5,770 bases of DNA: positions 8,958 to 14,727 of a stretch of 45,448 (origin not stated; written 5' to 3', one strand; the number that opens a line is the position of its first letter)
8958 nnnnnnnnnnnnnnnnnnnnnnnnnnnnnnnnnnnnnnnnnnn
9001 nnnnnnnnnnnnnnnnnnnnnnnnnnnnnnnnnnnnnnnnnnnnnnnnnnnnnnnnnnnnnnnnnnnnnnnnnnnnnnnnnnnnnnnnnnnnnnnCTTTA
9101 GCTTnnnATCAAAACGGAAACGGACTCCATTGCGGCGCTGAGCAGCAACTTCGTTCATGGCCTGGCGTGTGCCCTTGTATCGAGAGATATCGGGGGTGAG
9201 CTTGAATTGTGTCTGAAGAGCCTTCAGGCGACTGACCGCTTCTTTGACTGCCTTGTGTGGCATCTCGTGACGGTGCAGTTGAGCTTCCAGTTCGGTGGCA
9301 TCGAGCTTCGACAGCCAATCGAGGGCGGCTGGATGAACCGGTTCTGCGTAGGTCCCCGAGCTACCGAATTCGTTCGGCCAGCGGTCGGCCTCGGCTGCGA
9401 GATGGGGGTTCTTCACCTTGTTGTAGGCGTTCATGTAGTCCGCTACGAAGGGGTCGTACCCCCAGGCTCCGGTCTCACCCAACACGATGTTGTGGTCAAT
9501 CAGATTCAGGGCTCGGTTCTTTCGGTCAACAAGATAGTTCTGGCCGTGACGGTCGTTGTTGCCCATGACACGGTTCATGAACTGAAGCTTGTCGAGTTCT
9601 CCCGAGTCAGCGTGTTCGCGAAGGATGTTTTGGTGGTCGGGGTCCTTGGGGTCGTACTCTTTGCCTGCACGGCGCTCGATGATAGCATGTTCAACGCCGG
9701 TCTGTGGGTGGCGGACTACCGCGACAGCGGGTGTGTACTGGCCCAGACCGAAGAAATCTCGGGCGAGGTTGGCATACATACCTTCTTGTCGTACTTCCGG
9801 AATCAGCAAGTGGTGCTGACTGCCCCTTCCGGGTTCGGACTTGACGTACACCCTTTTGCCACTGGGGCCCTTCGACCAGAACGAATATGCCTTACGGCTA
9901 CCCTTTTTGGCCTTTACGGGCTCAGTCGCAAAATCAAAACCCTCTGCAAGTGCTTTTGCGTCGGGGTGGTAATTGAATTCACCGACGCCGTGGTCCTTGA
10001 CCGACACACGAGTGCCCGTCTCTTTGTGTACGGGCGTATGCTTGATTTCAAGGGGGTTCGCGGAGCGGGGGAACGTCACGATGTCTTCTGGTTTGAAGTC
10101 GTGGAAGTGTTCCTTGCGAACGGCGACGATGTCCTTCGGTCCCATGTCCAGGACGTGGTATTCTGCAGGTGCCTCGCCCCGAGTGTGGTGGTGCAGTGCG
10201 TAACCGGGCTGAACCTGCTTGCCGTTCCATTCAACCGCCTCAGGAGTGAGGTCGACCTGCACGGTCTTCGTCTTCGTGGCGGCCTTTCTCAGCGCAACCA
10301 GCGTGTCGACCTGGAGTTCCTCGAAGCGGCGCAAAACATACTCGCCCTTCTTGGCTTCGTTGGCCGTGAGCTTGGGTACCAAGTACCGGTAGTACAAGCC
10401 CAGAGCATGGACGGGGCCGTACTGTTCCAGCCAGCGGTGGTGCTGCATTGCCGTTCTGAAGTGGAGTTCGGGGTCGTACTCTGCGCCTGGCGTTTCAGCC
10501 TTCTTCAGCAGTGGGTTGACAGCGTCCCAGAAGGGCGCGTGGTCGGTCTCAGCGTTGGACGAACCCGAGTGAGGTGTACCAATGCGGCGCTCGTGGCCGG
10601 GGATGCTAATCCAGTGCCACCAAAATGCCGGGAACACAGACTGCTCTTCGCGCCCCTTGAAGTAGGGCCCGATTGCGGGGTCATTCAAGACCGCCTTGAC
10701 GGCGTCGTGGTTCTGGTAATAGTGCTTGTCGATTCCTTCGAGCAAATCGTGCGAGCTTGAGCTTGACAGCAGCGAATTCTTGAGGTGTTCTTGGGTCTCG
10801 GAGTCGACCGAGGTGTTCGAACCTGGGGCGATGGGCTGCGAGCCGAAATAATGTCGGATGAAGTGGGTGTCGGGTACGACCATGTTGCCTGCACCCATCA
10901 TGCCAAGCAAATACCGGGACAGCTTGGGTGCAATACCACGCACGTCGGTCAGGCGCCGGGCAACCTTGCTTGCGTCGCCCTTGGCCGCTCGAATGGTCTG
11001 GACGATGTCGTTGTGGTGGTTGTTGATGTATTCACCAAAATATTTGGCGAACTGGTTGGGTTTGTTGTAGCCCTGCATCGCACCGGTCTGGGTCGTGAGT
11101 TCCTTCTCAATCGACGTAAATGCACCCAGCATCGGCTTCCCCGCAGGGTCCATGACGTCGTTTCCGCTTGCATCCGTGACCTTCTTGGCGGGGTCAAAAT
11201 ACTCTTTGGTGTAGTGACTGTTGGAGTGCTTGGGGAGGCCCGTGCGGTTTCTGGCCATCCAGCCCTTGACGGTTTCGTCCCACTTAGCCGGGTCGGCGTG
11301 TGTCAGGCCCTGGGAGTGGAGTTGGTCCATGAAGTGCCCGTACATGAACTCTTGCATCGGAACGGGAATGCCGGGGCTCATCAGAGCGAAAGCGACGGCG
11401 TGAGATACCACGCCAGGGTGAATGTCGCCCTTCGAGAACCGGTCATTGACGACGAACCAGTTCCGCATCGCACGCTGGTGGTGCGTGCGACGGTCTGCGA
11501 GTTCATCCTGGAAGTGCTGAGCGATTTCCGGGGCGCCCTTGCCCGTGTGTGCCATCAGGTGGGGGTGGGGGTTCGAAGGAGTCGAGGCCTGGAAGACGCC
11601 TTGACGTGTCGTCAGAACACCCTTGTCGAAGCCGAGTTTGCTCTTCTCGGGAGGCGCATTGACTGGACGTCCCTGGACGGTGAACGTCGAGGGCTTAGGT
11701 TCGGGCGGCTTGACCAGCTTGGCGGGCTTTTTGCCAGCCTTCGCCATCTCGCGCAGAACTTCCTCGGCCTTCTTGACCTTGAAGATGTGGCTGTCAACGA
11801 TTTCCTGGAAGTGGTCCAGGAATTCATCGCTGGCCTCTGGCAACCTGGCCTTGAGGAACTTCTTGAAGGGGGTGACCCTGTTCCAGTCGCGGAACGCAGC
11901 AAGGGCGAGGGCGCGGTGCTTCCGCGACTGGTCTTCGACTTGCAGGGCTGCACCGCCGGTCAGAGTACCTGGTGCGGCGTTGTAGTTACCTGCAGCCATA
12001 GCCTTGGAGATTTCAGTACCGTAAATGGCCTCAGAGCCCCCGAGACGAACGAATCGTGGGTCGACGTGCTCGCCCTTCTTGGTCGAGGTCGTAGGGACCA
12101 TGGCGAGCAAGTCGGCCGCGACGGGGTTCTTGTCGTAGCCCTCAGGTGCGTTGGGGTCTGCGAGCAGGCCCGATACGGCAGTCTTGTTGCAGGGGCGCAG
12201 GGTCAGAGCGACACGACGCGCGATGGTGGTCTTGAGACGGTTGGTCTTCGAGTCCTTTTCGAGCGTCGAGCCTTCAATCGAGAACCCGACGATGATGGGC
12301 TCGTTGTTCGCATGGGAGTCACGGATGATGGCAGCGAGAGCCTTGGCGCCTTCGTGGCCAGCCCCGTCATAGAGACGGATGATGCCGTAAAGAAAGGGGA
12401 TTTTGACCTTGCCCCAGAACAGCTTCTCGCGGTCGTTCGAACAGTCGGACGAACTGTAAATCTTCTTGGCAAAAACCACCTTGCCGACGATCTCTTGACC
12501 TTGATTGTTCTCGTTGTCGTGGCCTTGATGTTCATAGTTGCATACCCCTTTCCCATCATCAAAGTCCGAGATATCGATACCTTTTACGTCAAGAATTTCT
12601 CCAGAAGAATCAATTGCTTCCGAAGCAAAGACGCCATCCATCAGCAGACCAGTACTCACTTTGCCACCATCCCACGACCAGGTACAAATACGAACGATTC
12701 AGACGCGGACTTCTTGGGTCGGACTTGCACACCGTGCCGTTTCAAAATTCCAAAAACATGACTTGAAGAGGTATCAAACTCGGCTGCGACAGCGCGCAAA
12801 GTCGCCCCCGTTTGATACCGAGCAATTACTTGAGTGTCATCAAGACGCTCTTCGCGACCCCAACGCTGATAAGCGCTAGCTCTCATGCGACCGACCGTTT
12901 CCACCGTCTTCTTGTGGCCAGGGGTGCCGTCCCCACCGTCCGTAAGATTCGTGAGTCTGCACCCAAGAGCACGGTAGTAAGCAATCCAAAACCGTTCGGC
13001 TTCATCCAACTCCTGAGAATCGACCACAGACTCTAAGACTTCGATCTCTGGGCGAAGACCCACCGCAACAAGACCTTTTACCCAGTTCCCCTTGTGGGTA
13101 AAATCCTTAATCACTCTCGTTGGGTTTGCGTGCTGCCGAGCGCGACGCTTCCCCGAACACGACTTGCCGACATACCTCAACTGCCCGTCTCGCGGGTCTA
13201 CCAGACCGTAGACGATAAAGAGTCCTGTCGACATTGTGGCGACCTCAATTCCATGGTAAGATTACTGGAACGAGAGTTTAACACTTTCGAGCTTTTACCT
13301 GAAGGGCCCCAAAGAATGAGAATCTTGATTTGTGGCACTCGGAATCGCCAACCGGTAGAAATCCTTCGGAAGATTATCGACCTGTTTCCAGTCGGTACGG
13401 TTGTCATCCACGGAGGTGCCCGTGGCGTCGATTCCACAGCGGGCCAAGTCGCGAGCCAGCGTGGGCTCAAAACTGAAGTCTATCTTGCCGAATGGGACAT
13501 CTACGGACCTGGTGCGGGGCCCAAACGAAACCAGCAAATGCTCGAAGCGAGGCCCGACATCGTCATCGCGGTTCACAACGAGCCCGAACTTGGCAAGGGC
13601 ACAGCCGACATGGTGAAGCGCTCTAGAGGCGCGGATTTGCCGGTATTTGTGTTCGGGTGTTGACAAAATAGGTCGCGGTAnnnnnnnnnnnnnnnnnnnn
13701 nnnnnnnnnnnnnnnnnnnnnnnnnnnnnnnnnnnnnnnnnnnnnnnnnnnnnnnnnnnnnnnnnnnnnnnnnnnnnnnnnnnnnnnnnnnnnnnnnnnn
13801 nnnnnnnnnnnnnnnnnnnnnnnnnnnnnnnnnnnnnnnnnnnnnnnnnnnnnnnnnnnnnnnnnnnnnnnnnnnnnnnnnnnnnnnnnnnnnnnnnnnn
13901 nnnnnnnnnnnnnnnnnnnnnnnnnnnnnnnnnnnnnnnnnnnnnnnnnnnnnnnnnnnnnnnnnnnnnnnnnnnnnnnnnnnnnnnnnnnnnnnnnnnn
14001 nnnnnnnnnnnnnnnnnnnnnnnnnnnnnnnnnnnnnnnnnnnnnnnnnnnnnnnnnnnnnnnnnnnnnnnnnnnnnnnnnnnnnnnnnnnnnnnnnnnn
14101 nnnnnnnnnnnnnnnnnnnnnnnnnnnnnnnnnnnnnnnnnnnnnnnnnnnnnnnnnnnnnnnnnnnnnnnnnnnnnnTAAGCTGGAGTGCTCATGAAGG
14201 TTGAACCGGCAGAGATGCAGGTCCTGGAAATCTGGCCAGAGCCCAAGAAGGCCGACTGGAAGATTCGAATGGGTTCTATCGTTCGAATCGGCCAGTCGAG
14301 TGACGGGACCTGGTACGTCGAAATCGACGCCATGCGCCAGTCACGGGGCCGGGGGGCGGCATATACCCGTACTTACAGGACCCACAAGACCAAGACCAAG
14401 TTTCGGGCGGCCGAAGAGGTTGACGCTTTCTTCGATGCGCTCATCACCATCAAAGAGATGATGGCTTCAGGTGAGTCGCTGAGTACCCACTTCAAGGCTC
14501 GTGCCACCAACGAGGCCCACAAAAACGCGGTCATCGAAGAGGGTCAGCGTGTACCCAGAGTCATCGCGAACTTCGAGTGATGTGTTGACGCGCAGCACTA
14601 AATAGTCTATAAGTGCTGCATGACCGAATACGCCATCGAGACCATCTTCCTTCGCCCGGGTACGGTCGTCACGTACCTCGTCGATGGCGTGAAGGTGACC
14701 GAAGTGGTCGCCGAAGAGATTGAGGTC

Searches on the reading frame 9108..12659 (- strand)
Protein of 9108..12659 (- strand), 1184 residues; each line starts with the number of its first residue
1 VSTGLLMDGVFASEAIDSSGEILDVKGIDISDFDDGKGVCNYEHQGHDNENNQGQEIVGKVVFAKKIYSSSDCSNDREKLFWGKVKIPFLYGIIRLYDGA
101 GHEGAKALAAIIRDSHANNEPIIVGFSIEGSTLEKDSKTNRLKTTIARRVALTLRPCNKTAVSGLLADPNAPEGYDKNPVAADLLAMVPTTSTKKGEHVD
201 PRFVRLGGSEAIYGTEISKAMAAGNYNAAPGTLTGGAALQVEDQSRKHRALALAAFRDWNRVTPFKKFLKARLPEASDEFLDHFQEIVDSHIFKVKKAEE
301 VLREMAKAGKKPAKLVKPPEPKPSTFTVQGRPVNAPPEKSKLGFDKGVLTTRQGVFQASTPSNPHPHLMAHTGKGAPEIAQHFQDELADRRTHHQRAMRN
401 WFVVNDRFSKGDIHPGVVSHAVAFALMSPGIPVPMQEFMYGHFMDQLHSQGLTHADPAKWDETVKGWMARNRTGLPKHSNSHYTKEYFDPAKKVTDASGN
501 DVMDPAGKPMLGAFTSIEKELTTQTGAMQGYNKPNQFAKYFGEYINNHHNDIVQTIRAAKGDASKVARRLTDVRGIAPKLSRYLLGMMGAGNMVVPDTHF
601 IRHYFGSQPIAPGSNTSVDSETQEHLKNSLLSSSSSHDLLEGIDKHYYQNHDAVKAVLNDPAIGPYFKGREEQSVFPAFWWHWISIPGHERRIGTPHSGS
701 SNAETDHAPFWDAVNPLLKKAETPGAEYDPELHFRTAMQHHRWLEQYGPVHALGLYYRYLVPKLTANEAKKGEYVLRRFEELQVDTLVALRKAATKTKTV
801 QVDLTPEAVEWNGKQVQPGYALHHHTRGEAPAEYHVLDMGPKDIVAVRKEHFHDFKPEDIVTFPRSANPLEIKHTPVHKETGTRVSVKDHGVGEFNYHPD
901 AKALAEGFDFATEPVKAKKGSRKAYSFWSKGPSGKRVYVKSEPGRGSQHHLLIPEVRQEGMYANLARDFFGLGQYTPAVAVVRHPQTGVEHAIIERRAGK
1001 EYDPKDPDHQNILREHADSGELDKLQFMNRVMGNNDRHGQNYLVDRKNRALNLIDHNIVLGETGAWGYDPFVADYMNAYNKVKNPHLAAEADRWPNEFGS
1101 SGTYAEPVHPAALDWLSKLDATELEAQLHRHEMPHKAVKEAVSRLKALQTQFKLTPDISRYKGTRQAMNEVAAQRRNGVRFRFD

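Call 3: search_protein_families(library=pfam, proteins=[window:9108-12659:-], max_evalue=1)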
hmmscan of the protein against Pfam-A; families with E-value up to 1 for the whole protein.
window:9108-12659:- (1184 aa): 1 family
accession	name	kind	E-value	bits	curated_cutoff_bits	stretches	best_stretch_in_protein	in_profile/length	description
PF00454.33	PI3_PI4_kinase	-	0.00045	20.7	27.1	1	1022-1064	134-176/241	Phosphatidylinositol 3- and 4-kinase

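Call 4: search_protein_families(library=ncbifam, proteins=[window:9108-12659:-], max_evalue=1)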
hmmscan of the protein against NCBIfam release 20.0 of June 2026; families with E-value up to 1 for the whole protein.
window:9108-12659:- (1184 aa): 0 families

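Call 5: search_protein_families(library=phrogs, proteins=[window:9108-12659:-], max_evalue=0.1)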
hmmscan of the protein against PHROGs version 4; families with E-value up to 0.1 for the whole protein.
window:9108-12659:- (1184 aa): 2 families
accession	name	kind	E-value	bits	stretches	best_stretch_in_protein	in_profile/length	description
phrog_1028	-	head and packaging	1.7e-06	28.8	1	124-163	133-173/591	head maturation protease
phrog_3162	-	unknown function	0.0059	17.1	1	1023-1066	116-160/247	-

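Call 33: search_solved_structures(query=window:9108-12659:-, max_evalue=1)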
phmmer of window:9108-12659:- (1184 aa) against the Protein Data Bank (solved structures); distinct sequences matched with E-value up to 1: 0.

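Call 64: search_protein_families(library=padloc, proteins=[window:9108-12659:-], max_evalue=0.1)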
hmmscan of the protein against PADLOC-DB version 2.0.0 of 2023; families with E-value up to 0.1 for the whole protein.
window:9108-12659:- (1184 aa): 1 family
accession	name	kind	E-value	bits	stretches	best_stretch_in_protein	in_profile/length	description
PDLC03594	Specificity_II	-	0.011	12.9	1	776-835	182-239/322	Type II specificity subunit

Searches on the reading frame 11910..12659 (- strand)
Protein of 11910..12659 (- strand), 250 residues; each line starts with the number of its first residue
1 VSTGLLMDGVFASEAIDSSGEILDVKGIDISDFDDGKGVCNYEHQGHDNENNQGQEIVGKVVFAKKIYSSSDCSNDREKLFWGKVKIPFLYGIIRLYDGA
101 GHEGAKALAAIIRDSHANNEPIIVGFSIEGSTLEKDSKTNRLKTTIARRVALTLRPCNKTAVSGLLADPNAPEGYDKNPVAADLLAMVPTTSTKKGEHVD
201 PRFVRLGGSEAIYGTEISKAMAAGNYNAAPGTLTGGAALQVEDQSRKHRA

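Call 62: search_solved_structures(query=A4, max_evalue=10, show_alignments=1)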
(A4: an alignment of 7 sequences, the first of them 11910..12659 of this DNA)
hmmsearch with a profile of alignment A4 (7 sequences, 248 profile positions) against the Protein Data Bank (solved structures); distinct sequences matched with E-value up to 10: 0.

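Call 65: search_protein_families(library=pfam, proteins=[window:11910-12659:-], max_evalue=1)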
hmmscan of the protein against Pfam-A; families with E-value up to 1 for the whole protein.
window:11910-12659:- (250 aa): 0 families

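Call 97: search_protein_families(library=phrogs, alignment_id=A4, max_evalue=0.01)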
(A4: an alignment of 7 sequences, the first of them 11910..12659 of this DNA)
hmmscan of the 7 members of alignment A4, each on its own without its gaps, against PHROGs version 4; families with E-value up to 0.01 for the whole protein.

A. member 1, window:11910-12659:- (250 aa): 1 family
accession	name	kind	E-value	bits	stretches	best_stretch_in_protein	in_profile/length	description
phrog_1028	-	head and packaging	8.4e-09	36.4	1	124-162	133-172/591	head maturation protease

B. families by the number of members that match (of 7 scanned): 2 families
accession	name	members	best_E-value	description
phrog_1028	-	5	8.4e-09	head maturation protease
phrog_617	-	1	0.0067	major head protein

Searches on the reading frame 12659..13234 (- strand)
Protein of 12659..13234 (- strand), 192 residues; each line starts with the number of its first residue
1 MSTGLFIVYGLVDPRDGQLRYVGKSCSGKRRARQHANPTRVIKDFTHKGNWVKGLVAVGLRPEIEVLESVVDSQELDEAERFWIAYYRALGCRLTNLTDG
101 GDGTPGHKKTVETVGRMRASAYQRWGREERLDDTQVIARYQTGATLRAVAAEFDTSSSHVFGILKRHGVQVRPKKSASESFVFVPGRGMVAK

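Call 3: search_protein_families(library=pfam, proteins=[window:12659-13234:-], max_evalue=1)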
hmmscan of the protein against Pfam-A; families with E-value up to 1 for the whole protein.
window:12659-13234:- (192 aa): 4 families
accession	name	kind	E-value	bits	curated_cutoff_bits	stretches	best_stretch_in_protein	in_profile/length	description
PF19575.5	HTH_58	-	0.002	18.4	23.8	1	134-174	17-57/62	Helix-turn-helix domain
PF13384.12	HTH_23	-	0.0043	17.3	24.6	1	135-166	9-40/50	Homeodomain-like domain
PF01541.30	GIY-YIG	-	0.016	16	22.6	1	9-88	5-73/78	GIY-YIG catalytic domain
PF02796.21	HTH_7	-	0.13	12.8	23.8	1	126-158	1-36/45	Helix-turn-helix domain of resolvase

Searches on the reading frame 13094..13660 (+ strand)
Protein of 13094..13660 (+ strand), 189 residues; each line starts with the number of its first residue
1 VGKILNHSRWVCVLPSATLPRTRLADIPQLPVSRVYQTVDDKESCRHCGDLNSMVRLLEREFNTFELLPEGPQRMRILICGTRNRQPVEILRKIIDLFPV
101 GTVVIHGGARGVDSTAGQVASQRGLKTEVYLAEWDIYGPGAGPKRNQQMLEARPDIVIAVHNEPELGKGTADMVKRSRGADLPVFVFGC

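Call 67: search_protein_families(library=pfam, proteins=[window:13094-13660:+], max_evalue=0.01)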
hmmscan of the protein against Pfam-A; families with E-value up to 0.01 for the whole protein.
window:13094-13660:+ (189 aa): 2 families
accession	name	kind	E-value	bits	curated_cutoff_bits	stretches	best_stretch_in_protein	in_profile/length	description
PF10686.14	YAcAr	-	4.3e-09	36.5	28.2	1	75-135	1-64/66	YspA, cpYpsA-related SLOG family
PF02481.21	DNA_processg_A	-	0.00085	19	29.6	1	77-133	47-106/212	DNA recombination-mediator protein A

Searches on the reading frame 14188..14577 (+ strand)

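Call 67: search_protein_families(library=pfam, proteins=[window:14188-14577:+], max_evalue=0.01)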
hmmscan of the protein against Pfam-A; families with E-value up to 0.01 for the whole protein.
window:14188-14577:+ (130 aa): 1 family
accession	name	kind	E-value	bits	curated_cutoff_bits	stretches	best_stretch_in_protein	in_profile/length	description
PF24399.1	DUF7543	-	0.00049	20.5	27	1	31-81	23-68/71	Family of unknown function (DUF7543)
